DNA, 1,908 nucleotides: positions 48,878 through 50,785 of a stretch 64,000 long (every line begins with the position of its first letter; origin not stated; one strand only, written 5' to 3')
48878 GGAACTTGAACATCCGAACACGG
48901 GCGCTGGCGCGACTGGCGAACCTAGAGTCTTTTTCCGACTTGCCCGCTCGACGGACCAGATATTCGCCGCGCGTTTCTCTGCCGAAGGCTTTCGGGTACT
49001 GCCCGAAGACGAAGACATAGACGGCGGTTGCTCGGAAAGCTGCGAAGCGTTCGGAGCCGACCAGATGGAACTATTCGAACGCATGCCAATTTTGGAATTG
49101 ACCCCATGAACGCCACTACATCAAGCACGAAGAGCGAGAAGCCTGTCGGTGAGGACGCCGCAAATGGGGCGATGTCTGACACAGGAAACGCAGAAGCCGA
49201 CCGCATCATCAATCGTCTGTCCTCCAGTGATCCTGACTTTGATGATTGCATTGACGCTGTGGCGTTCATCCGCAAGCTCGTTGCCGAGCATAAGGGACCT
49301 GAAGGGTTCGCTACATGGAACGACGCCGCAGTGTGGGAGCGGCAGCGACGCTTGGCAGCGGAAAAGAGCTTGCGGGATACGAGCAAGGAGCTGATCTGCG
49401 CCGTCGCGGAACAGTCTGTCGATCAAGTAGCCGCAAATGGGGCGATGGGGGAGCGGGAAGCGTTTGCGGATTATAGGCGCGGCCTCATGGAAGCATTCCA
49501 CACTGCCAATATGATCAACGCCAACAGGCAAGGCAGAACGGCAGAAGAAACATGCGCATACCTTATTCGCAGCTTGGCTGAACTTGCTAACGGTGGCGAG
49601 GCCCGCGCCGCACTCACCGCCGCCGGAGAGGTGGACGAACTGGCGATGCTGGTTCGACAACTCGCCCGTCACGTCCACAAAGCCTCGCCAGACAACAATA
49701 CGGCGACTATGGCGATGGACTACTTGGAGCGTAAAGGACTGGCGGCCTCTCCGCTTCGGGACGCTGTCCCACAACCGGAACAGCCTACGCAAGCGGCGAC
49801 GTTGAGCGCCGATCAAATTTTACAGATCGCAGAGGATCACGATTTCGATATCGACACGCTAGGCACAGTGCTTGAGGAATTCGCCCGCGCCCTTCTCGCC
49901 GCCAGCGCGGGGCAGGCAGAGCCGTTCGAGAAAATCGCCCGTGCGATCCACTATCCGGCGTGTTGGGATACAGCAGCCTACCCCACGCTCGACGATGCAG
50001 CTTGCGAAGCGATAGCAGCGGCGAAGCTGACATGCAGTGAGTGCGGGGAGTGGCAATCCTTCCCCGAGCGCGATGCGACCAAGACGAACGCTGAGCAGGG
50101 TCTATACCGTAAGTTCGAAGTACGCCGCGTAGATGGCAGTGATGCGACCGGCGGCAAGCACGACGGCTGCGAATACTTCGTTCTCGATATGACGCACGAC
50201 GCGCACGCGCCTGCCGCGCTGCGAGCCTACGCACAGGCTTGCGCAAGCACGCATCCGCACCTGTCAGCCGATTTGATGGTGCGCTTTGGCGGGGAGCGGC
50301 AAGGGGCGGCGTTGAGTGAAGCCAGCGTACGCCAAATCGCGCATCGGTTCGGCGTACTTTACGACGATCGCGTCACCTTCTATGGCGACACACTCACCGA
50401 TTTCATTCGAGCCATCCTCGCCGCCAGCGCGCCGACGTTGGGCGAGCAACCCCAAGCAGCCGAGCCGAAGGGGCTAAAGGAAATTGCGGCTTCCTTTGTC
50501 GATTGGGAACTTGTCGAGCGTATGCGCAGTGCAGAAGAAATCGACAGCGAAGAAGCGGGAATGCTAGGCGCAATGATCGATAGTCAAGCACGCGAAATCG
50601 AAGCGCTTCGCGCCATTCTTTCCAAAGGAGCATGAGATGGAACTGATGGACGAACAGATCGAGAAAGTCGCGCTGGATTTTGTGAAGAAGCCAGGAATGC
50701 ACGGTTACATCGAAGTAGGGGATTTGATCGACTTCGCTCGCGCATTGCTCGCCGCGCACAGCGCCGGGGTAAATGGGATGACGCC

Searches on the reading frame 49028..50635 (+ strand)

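Call 71: search_protein_families(library=phrogs, proteins=[window:49028-50635:+], max_evalue=0.00001)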
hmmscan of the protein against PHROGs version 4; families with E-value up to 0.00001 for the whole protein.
window:49028-50635:+ (535 aa): 2 families
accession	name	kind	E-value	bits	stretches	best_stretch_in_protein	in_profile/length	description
phrog_9572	-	other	8.2e-22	78.8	1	346-419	2-71/171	sulfatase-modifying factor enzyme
phrog_660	-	unknown function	5.8e-09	37.2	1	196-239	143-186/193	-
